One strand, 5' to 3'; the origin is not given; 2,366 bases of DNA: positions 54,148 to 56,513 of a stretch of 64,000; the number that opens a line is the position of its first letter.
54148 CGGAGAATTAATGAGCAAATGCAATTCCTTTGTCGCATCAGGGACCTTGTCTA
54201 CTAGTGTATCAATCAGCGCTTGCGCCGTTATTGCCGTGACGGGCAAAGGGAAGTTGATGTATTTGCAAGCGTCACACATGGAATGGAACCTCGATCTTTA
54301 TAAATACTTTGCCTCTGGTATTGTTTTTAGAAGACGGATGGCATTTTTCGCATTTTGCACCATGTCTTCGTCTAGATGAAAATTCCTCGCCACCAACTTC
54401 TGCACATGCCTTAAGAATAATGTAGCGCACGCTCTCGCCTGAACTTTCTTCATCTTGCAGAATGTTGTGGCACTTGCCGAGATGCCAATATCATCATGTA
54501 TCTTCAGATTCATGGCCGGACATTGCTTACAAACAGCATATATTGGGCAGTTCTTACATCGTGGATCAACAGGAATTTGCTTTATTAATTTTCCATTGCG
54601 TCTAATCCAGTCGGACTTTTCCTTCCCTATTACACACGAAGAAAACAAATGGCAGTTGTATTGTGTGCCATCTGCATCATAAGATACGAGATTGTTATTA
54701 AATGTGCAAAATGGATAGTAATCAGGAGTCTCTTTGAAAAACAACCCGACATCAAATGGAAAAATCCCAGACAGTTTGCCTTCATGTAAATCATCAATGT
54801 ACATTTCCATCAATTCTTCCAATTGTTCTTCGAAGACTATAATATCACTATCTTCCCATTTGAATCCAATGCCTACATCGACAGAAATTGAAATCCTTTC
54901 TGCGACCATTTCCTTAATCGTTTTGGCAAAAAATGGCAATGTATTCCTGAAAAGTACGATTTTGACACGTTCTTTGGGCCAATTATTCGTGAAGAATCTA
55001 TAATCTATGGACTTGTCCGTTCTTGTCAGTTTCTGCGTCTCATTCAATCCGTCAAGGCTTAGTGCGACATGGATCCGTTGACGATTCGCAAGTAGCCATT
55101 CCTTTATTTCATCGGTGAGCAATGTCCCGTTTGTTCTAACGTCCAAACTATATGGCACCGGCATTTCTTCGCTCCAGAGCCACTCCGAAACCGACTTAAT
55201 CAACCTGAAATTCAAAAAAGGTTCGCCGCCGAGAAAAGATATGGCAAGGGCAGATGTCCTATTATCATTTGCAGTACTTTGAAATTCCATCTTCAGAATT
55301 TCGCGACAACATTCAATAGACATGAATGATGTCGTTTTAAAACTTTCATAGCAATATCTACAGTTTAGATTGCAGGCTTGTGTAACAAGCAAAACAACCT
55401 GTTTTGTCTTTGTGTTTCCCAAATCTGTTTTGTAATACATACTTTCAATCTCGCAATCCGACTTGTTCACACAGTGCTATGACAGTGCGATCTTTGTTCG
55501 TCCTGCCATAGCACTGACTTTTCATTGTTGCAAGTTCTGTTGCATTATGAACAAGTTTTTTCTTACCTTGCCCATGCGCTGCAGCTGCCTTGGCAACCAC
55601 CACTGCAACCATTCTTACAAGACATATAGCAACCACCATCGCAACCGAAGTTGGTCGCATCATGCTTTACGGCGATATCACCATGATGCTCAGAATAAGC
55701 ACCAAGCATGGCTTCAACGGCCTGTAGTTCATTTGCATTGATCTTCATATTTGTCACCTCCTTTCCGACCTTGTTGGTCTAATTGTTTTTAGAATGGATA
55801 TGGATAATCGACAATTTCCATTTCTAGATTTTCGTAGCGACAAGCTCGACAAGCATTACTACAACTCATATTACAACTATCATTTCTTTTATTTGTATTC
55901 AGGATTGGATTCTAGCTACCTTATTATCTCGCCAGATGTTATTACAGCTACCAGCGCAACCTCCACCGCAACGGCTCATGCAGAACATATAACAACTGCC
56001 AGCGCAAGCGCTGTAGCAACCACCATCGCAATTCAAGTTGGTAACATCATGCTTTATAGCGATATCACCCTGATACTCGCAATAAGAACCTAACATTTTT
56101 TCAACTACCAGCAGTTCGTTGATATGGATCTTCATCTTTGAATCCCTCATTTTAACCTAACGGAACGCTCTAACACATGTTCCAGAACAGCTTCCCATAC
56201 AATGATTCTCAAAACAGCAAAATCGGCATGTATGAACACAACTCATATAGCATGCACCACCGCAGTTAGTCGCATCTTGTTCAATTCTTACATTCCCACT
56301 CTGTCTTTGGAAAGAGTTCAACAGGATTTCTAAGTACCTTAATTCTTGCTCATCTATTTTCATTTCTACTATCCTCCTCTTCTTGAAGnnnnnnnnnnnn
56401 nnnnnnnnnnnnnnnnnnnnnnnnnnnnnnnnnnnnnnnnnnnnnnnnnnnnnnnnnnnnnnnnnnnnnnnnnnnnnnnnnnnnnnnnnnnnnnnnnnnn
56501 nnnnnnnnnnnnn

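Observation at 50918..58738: AT-rich 8-kb operon: a radical SAM RiPP-like system built around CxxxC-repeat peptides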

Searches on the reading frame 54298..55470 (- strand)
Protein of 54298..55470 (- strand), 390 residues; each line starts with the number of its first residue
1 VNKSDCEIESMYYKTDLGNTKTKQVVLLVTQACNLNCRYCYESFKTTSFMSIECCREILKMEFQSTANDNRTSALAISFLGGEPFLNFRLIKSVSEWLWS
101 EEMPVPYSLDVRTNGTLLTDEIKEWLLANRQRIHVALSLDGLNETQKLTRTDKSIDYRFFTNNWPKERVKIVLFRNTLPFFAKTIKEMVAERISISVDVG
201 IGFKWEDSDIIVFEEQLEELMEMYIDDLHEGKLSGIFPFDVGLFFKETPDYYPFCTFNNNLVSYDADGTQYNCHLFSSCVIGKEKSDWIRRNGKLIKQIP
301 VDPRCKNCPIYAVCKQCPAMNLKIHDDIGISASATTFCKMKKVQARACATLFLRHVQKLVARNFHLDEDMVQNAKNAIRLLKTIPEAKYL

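Call 3: search_protein_families(library=ncbifam, proteins=[window:54298-55470:-], max_evalue=0.01)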
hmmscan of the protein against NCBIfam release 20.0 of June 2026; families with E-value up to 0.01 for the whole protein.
window:54298-55470:- (390 aa): 68 families (the best 25 are shown)
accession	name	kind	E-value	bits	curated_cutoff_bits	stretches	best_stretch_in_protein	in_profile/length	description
NF047865.1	rSAM_PapB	equivalog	2.3e-32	112.5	340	1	23-327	3-326/330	PapB family radical SAM/SPASM ranthipeptide maturase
TIGR04115.1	rSAM_Cxxx_rpt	equivalog_domain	1.1e-23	84.3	350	1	22-347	1-355/359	radical SAM peptide maturase, CXXX-repeat target family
TIGR04064.1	rSAM_nif11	equivalog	1.7e-21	76.5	518.7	1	19-151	74-206/459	nif11-like peptide radical SAM maturase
TIGR04068.1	rSAM_ocin_clost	equivalog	1.7e-20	73.4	500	1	19-151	80-213/462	Cys-rich peptide radical SAM maturase CcpM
TIGR03978.1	rSAM_paired_1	equivalog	3.3e-19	69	370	1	20-154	80-213/466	His-Xaa-Ser system radical SAM maturase HxsB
TIGR03974.1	rSAM_six_Cys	equivalog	4.5e-19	68.7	425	1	18-154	92-229/451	thioether cross-link-forming SCIFF peptide maturase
TIGR03906.1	quino_hemo_SAM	equivalog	5.5e-18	64.9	453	1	20-151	91-223/467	quinohemoprotein amine dehydrogenase maturation protein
TIGR04280.1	geopep_mat_rSAM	hypoth_equivalog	2.1e-17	63.2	400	1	5-147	64-208/428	geopeptide radical SAM maturase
NF041707.1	rSAM_YhhB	equivalog_domain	3.8e-17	62.3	445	1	25-154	4-137/369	cyclophane-forming radical SAM/SPASM peptide maturase YhhB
NF038107.1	rSAM_NF038107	equivalog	3.9e-16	58.9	600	1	21-154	83-218/444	Cys-every-fifth radical SAM/SPASM peptide maturase CefB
NF038170.1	lachnocin_rSAM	equivalog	3e-14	52.7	550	1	15-154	65-208/440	lachnocin radical SAM maturase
TIGR04148.1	GG_samocin_CFB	equivalog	4.6e-14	52.4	300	1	21-156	15-157/411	radical SAM peptide maturase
TIGR04084.1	rSAM_AF0577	subfamily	4.8e-14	52.1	225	1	28-316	2-283/347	TIGR04084 family radical SAM/SPASM domain-containing protein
NF041298.1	rSAM_mat_DynA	equivalog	7.9e-14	51.4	450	1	28-154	6-131/356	dynobactin maturation radical SAM/SPASM protein DynA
NF035951.1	rSAM_RumMC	equivalog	3.2e-13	49.2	720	1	16-143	105-233/510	RumMC family radical SAM sactipeptide maturase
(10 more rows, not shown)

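Call 4: search_protein_families(library=pfam, proteins=[window:54298-55470:-], max_evalue=0.01)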
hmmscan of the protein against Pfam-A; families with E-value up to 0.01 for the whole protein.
window:54298-55470:- (390 aa): 2 families
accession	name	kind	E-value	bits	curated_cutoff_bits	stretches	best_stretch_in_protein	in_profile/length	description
PF04055.27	Radical_SAM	-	1.8e-09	38.4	29.5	1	29-154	3-125/166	Radical SAM superfamily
PF13353.11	Fer4_12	-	1.2e-06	29.3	22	1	26-96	8-75/137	4Fe-4S single cluster domain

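Call 7: find_encoding_contigs(protein=window:54298-55470:-, flank=10000, max_places=6)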
Protein window:54298-55470:- (390 aa): no gene with exactly this product is on record in the collection.

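Call 12: search_protein_families(library=padloc, proteins=[window:54298-55470:-], max_evalue=0.01)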
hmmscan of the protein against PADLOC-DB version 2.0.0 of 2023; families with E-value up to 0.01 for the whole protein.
window:54298-55470:- (390 aa): 3 families
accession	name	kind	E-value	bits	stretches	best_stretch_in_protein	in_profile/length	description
PDLC02903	pVip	-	6.3e-14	50.1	1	26-147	3-108/257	Viperins not associated with kinases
PDLC02904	pVip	-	1.6e-09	35.7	1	28-153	8-123/262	Viperins associated with kinases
PDLC02905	pVip-kinase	-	0.0029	14.9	1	23-148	182-300/474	Viperin-kinase fusion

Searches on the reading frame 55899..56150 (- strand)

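Call 3: search_protein_families(library=ncbifam, proteins=[window:55899-56150:-], max_evalue=0.01)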
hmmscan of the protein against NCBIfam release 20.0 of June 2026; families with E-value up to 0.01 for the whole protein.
window:55899-56150:- (83 aa): 1 family
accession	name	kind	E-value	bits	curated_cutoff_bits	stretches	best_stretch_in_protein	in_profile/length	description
TIGR04117.1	Syntroph_Cxxx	paralog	0.00049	20.1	50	1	39-72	60-92/98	Cys-Xaa-Xaa-Xaa repeat radical SAM target protein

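Call 4: search_protein_families(library=pfam, proteins=[window:55899-56150:-], max_evalue=0.01)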
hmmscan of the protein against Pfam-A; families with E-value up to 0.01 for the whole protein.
window:55899-56150:- (83 aa): 0 families

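Call 43: search_protein_families(library=pfam, proteins=[window:55899-56135:-], max_evalue=10)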
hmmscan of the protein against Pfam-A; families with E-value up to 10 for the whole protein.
window:55899-56135:- (78 aa): 1 family
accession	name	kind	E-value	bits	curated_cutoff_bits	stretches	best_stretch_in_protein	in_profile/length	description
PF02363.24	C_tripleX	-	9.4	7.2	22.9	0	40-48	7-15/17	Cysteine rich repeat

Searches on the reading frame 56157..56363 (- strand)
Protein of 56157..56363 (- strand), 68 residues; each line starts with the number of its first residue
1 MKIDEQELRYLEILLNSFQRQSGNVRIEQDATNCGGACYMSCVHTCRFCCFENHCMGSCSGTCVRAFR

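Call 3: search_protein_families(library=ncbifam, proteins=[window:56157-56363:-], max_evalue=0.01)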
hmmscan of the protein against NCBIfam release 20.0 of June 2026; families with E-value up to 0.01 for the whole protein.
window:56157-56363:- (68 aa): 2 families
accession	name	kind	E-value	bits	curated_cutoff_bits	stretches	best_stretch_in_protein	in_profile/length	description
TIGR04117.1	Syntroph_Cxxx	paralog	0.00035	20.6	50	1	30-66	54-88/98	Cys-Xaa-Xaa-Xaa repeat radical SAM target protein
TIGR04114.1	tSAM_targ_Cxxx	repeat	0.0038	17.7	20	0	55-65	2-12/18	Cys-rich repeat-containing protein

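Call 4: search_protein_families(library=pfam, proteins=[window:56157-56363:-], max_evalue=0.01)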
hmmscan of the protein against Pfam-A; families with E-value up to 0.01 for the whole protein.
window:56157-56363:- (68 aa): 0 families

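Call 12: search_protein_families(library=padloc, proteins=[window:56157-56363:-], max_evalue=0.01)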
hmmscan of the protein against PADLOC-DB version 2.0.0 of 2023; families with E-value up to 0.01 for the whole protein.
window:56157-56363:- (68 aa): 0 families

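Call 43: search_protein_families(library=pfam, proteins=[window:56157-56363:-], max_evalue=10)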
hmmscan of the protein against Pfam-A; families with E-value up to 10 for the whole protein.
window:56157-56363:- (68 aa): 1 family
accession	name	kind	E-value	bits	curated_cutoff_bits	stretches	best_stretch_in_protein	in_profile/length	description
PF02363.24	C_tripleX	-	0.063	13.9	22.9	1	53-64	5-16/17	Cysteine rich repeat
